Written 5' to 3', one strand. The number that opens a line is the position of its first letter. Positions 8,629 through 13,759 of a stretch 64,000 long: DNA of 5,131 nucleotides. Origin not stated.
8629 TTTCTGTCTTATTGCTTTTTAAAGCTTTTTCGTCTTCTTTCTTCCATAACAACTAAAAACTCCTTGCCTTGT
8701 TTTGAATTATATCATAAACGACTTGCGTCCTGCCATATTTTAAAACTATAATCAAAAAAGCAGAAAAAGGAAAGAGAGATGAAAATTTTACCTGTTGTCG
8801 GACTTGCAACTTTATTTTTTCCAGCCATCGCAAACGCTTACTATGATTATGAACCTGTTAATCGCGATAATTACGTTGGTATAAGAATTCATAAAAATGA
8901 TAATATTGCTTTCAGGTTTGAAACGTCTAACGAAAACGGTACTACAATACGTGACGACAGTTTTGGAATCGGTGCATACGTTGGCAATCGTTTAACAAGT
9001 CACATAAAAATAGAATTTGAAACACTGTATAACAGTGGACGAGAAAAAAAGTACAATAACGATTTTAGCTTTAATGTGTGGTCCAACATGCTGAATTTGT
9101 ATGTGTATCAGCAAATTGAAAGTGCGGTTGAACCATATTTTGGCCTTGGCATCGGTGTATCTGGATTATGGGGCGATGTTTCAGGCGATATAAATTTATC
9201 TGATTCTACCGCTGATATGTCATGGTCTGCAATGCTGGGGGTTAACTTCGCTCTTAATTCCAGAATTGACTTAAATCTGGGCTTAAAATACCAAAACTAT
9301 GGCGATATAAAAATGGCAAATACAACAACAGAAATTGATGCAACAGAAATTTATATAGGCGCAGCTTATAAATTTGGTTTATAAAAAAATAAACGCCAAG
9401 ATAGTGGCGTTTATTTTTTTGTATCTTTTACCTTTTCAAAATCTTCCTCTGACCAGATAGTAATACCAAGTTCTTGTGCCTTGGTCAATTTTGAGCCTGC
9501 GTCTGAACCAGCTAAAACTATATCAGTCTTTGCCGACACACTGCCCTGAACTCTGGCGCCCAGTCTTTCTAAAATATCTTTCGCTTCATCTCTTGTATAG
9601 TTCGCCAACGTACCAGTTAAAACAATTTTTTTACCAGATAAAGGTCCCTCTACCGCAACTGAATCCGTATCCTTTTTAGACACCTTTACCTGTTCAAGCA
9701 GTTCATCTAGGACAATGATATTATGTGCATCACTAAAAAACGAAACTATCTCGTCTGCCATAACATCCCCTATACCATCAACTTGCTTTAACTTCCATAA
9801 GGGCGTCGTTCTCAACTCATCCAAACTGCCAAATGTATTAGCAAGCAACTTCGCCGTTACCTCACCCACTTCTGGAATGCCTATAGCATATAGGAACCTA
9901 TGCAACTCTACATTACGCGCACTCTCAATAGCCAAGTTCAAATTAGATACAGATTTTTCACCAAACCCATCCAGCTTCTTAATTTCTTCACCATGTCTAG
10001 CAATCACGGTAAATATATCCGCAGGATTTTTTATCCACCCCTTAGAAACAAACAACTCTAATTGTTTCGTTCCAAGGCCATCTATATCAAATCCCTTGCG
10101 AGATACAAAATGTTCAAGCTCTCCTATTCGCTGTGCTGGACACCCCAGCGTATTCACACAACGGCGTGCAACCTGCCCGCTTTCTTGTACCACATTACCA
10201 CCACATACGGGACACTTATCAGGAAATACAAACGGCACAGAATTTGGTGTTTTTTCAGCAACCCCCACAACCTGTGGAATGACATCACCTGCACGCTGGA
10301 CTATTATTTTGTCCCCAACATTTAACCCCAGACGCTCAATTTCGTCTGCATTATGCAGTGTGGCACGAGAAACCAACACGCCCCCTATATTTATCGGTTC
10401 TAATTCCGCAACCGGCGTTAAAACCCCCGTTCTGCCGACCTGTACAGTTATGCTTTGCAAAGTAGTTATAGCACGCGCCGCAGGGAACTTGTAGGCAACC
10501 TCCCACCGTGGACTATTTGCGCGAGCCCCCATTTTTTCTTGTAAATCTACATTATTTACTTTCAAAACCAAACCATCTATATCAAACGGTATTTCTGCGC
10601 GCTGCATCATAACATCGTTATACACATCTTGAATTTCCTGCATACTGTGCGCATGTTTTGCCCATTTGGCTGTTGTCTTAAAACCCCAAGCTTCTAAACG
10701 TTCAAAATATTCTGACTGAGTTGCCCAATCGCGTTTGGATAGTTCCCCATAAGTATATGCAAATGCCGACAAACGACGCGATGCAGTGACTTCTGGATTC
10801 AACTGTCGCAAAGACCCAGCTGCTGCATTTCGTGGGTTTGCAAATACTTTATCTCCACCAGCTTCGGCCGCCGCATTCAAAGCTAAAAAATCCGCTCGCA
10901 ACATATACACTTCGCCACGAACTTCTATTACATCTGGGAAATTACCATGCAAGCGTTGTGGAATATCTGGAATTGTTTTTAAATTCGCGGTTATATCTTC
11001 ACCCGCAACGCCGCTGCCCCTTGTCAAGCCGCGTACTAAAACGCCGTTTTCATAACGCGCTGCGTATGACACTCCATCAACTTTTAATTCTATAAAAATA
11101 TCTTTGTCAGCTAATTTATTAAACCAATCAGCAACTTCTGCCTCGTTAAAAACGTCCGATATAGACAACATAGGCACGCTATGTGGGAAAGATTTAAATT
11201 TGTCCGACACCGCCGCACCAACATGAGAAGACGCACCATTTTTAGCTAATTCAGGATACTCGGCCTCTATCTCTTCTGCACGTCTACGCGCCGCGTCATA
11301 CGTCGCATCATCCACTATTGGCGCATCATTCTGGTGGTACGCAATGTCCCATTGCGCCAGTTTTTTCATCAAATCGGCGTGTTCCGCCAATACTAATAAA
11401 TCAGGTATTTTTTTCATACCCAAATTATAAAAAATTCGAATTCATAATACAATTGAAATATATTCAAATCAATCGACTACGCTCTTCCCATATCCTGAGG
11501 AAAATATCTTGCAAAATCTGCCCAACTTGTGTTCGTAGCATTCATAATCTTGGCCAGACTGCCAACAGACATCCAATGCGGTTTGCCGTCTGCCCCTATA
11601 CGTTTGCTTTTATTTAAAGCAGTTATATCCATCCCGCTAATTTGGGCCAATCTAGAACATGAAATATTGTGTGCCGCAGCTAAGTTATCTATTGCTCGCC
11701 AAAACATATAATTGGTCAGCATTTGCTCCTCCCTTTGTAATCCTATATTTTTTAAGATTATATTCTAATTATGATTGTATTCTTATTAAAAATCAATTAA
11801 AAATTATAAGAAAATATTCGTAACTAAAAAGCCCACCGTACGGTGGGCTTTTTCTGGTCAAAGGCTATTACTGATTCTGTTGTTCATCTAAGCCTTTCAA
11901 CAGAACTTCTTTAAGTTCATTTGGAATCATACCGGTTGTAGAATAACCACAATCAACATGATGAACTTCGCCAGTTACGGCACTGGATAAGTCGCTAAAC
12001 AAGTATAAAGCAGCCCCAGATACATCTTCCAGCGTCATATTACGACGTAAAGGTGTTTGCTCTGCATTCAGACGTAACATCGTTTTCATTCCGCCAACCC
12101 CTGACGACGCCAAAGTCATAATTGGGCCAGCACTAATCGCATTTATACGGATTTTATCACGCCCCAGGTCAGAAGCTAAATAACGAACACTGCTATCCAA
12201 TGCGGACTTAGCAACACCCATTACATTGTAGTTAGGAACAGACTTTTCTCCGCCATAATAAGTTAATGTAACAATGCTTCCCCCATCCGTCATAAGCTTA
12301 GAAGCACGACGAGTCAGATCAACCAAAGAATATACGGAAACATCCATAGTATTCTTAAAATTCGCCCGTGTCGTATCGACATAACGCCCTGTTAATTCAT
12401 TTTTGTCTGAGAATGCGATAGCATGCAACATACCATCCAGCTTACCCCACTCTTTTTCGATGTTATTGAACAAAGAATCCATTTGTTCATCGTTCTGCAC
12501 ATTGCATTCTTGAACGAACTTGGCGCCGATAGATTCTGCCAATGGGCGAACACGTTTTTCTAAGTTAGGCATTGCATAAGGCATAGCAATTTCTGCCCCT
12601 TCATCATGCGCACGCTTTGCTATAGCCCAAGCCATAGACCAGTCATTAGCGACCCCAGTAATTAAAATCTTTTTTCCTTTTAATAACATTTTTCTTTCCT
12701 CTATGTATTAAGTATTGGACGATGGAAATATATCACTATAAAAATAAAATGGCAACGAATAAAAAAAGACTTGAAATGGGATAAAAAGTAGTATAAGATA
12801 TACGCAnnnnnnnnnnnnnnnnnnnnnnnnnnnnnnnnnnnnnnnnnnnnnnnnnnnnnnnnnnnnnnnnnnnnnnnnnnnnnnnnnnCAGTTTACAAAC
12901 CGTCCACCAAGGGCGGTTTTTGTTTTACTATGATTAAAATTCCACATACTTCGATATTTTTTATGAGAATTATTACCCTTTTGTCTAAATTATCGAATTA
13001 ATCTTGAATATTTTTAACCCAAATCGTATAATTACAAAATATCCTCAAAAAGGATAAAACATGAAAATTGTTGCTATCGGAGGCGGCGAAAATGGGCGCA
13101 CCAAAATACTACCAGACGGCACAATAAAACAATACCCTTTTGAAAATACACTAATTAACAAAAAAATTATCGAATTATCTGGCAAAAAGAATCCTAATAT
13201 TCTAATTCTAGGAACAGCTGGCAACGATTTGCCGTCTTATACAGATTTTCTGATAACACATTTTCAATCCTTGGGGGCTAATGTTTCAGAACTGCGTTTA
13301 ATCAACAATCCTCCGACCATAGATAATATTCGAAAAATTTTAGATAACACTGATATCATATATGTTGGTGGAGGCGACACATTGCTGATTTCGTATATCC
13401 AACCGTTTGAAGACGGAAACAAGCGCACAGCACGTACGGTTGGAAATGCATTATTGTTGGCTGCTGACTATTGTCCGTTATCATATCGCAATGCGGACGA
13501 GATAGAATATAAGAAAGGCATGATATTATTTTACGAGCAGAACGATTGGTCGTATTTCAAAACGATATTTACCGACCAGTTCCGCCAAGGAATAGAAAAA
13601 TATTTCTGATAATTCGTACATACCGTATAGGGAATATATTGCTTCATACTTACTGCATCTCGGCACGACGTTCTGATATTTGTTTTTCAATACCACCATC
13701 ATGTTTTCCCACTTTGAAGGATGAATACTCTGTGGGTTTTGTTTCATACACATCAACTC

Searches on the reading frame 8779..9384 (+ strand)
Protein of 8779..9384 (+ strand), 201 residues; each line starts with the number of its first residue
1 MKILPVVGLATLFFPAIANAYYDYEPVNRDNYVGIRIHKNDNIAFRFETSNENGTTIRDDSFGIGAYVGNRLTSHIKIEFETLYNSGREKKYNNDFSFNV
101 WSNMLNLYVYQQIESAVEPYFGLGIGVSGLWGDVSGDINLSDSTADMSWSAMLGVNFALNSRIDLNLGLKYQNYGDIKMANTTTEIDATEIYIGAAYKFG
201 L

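Call 87: search_protein_families(library=pfam, proteins=[window:8779-9384:+], max_evalue=0.001)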
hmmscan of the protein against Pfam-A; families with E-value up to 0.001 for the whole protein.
window:8779-9384:+ (201 aa): 3 families
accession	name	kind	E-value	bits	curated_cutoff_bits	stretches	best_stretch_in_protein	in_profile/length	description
PF13505.12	OMP_b-brl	-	7.6e-17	62.5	28.7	1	43-199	33-175/175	Outer membrane protein beta-barrel domain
PF02462.21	Opacity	-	6.8e-09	36.3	21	1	107-199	37-126/126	Opacity family porin protein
PF01389.23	OmpA_membrane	-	5.2e-06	26.8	21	1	32-200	7-177/180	OmpA-like transmembrane domain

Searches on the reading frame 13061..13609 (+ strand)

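Call 3: search_protein_families(library=pfam, proteins=[window:13061-13609:+], max_evalue=1)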
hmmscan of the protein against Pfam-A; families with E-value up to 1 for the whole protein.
window:13061-13609:+ (182 aa): 2 families
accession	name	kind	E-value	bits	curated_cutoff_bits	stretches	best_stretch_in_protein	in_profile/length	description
PF03575.23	Peptidase_S51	-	3.4e-10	40.4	23.9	1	28-108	14-94/206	Peptidase family S51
PF02661.23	Fic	-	5.7e-05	24.3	24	1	110-132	71-93/93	Fic/DOC family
